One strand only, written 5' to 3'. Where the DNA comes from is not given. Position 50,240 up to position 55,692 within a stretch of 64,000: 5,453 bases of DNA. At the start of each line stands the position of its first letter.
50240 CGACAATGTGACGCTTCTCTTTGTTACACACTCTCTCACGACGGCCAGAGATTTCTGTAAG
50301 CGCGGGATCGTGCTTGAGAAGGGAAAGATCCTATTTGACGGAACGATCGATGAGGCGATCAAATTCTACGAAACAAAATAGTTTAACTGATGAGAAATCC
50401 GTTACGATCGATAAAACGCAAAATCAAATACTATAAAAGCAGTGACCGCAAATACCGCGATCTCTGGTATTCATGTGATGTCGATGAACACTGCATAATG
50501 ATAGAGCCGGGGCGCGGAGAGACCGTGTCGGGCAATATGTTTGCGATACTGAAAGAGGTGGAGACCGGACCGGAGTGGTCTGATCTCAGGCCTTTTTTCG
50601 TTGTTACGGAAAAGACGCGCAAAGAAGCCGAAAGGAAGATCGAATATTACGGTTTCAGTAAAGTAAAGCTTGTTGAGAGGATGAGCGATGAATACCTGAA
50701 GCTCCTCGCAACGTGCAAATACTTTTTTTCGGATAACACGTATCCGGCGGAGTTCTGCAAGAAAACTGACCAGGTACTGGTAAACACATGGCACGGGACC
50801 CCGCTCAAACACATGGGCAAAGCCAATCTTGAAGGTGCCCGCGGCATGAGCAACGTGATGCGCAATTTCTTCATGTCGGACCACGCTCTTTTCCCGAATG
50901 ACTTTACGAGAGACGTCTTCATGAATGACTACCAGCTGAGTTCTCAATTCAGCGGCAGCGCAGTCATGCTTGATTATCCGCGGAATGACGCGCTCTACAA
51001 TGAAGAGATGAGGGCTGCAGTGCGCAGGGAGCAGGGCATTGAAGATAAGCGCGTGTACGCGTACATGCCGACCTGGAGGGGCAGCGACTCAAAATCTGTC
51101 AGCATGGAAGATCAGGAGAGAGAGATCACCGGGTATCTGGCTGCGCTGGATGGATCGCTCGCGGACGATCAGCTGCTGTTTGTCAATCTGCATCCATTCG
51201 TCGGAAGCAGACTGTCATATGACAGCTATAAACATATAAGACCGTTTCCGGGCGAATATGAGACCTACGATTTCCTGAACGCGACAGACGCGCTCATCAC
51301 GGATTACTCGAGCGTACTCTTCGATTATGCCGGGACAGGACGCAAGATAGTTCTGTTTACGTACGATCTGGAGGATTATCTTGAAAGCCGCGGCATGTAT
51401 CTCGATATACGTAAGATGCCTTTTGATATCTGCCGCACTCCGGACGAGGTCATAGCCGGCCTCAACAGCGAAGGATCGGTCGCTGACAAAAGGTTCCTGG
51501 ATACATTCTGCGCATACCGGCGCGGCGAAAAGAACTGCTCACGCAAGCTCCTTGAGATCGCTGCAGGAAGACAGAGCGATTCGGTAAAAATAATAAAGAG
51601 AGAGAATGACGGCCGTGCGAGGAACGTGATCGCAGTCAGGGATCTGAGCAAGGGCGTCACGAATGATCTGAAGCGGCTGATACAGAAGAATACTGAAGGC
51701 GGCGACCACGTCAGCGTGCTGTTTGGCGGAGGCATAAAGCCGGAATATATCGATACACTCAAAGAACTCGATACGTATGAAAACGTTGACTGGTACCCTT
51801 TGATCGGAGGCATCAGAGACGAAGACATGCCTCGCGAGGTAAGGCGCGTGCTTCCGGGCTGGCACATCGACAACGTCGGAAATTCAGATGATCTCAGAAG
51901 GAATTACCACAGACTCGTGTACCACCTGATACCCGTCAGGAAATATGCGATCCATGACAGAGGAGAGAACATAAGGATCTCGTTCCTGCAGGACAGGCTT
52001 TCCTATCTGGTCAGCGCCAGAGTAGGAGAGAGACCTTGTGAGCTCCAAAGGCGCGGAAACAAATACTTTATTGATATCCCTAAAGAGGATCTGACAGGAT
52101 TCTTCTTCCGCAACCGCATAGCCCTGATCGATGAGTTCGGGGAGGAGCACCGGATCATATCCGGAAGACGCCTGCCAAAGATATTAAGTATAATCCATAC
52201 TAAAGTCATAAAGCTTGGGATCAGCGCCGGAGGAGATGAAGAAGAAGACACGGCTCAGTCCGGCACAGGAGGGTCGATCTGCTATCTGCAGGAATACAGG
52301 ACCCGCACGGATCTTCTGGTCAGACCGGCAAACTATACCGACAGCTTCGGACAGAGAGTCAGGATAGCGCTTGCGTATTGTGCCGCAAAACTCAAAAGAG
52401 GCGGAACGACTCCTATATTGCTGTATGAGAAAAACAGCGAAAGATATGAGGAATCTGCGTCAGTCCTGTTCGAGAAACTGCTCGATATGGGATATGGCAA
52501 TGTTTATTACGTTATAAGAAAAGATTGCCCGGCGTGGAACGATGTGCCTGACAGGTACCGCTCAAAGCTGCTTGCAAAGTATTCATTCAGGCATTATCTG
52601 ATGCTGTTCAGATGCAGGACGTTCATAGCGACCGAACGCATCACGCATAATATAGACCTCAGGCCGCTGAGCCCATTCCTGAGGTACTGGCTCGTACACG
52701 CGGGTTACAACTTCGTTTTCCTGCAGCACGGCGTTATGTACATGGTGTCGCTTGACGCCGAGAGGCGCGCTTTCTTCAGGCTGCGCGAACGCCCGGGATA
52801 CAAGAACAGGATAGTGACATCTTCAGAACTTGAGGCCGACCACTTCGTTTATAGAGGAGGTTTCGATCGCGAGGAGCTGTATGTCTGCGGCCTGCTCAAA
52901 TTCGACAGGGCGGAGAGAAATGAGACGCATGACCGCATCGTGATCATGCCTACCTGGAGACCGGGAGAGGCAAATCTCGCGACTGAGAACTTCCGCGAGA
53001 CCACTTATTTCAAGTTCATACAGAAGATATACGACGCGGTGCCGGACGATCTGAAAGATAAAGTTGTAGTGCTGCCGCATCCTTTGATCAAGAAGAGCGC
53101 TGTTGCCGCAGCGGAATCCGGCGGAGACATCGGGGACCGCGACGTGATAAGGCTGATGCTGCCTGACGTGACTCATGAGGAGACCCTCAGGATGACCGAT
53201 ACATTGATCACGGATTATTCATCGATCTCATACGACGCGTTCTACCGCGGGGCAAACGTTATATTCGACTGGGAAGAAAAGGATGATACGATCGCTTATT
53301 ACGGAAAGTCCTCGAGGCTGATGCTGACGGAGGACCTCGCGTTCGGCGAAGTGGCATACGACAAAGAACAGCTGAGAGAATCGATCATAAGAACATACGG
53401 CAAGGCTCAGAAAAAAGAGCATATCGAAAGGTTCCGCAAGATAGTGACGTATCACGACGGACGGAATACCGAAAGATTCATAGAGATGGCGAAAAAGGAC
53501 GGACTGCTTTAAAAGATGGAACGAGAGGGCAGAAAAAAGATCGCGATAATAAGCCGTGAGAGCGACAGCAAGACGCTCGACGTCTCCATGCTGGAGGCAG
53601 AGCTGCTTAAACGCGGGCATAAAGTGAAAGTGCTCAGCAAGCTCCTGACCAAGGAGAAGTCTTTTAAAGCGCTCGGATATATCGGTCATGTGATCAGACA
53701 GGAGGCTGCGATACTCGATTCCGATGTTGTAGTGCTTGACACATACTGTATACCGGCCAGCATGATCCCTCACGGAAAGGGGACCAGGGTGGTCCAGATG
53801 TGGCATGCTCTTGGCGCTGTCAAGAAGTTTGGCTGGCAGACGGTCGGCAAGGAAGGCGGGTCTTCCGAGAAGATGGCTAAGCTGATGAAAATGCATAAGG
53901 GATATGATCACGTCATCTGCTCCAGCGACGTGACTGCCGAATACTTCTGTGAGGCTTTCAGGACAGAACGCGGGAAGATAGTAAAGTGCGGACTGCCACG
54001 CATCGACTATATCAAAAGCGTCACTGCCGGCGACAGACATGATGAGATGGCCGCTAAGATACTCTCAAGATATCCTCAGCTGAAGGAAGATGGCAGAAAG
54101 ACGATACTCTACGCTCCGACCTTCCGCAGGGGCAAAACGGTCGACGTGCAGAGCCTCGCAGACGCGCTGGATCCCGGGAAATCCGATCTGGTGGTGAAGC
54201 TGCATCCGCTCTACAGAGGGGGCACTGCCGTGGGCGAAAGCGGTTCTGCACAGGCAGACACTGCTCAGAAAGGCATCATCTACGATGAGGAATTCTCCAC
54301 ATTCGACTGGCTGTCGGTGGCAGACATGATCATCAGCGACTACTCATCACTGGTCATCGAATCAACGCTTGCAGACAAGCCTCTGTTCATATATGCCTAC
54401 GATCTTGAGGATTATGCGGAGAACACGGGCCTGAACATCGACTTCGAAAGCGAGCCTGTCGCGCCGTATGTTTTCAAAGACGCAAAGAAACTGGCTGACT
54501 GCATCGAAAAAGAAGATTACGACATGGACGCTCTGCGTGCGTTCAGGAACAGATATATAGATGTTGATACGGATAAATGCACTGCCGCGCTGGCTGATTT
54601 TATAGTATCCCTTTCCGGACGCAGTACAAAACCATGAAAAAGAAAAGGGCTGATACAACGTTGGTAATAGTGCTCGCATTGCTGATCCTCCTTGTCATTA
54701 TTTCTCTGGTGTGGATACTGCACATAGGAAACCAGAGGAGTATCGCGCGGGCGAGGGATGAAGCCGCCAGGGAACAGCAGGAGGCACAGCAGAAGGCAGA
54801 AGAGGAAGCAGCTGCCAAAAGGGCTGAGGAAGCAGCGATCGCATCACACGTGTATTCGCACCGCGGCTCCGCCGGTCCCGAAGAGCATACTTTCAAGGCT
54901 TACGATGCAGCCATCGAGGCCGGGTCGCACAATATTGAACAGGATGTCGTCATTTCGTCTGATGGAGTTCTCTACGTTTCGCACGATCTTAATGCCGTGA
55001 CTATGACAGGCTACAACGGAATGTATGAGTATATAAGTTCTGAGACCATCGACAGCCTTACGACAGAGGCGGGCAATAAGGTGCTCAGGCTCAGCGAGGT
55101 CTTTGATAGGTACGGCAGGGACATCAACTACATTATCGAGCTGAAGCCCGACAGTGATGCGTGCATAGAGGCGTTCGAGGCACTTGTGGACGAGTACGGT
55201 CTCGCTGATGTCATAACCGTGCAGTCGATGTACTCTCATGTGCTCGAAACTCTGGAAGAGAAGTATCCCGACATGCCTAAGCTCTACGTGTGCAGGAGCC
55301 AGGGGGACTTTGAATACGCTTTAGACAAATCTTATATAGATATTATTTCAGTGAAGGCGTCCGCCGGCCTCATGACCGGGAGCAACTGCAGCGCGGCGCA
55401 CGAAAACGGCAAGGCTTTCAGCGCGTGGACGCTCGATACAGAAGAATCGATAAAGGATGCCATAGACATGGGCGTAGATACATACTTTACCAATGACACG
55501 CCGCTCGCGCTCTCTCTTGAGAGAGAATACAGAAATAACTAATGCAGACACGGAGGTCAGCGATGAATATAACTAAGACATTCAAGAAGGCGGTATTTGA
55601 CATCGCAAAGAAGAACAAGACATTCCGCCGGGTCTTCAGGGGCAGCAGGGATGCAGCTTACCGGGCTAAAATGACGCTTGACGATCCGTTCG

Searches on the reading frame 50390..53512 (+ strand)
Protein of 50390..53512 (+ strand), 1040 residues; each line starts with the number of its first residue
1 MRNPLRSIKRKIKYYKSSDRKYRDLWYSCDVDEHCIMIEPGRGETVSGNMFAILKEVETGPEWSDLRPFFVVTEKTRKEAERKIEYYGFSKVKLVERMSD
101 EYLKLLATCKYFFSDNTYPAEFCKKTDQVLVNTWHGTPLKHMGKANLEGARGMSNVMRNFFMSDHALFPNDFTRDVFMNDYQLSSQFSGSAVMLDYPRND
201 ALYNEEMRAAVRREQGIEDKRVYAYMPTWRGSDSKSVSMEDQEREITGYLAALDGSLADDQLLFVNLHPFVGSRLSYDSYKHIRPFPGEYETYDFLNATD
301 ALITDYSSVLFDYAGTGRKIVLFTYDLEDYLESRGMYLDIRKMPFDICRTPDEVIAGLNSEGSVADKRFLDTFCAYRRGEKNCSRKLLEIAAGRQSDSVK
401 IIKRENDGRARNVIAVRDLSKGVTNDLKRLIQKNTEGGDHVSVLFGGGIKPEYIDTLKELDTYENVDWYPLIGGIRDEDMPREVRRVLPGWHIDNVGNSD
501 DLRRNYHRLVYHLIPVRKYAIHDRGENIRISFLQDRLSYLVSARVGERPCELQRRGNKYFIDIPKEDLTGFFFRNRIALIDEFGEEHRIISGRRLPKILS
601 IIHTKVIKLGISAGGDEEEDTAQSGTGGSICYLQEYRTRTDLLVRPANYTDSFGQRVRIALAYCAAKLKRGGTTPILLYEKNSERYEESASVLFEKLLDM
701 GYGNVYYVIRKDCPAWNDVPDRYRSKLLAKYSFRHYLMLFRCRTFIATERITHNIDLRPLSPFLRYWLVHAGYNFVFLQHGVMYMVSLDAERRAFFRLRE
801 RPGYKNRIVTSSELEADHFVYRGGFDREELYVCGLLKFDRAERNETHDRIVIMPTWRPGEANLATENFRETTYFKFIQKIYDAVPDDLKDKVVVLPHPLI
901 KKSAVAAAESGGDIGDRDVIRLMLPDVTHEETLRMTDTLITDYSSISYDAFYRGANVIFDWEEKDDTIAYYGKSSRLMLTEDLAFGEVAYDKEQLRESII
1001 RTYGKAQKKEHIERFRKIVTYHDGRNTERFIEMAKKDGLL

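Call 16: search_protein_families(library=pfam, proteins=[window:50390-53512:+])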
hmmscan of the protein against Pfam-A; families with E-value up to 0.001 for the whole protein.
window:50390-53512:+ (1040 aa): 1 family
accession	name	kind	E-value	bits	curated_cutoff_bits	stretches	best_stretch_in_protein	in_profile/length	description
PF04464.20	Glyphos_transf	-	3e-75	253.9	22.1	2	31-380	11-356/367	CDP-Glycerol:Poly(glycerophosphate) glycerophosphotransferase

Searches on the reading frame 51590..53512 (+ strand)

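Call 63: search_protein_families(library=pfam, proteins=[window:51590-53512:+], max_evalue=0.01)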
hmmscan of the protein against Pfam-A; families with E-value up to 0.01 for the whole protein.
window:51590-53512:+ (640 aa): 1 family
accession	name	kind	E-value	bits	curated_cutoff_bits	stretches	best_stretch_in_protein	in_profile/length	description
PF04464.20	Glyphos_transf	-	8.4e-17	61.6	22.1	1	276-632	16-363/367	CDP-Glycerol:Poly(glycerophosphate) glycerophosphotransferase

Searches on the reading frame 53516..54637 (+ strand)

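Call 16: search_protein_families(library=pfam, proteins=[window:53516-54637:+])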
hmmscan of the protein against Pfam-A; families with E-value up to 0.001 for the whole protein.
window:53516-54637:+ (373 aa): 2 families
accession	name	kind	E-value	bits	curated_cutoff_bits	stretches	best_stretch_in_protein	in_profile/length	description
PF04464.20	Glyphos_transf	-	2.2e-43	149.1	22.1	1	10-364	17-366/367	CDP-Glycerol:Poly(glycerophosphate) glycerophosphotransferase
PF13439.12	Glyco_transf_4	-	7.7e-05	23.2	28.5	1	48-156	56-160/170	Glycosyltransferase Family 4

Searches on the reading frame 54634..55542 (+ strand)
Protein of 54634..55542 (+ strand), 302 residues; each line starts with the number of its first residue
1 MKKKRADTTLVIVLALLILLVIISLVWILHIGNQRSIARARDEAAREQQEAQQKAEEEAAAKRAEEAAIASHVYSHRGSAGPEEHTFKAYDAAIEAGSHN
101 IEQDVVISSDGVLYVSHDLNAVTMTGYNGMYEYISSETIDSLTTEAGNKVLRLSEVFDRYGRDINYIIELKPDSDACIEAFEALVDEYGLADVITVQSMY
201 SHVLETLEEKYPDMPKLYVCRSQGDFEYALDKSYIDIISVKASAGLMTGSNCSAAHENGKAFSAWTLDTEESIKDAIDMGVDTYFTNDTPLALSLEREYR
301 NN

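Call 16: search_protein_families(library=pfam, proteins=[window:54634-55542:+])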
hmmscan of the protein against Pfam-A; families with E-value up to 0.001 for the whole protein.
window:54634-55542:+ (302 aa): 2 families
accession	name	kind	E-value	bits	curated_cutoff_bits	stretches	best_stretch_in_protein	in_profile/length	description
PF03009.23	GDPD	-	2.3e-21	77.5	23.6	1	76-288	1-241/244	Glycerophosphoryl diester phosphodiesterase family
PF13653.12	GDPD_2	-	0.00057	20.7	27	0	263-289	3-29/30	Glycerophosphoryl diester phosphodiesterase family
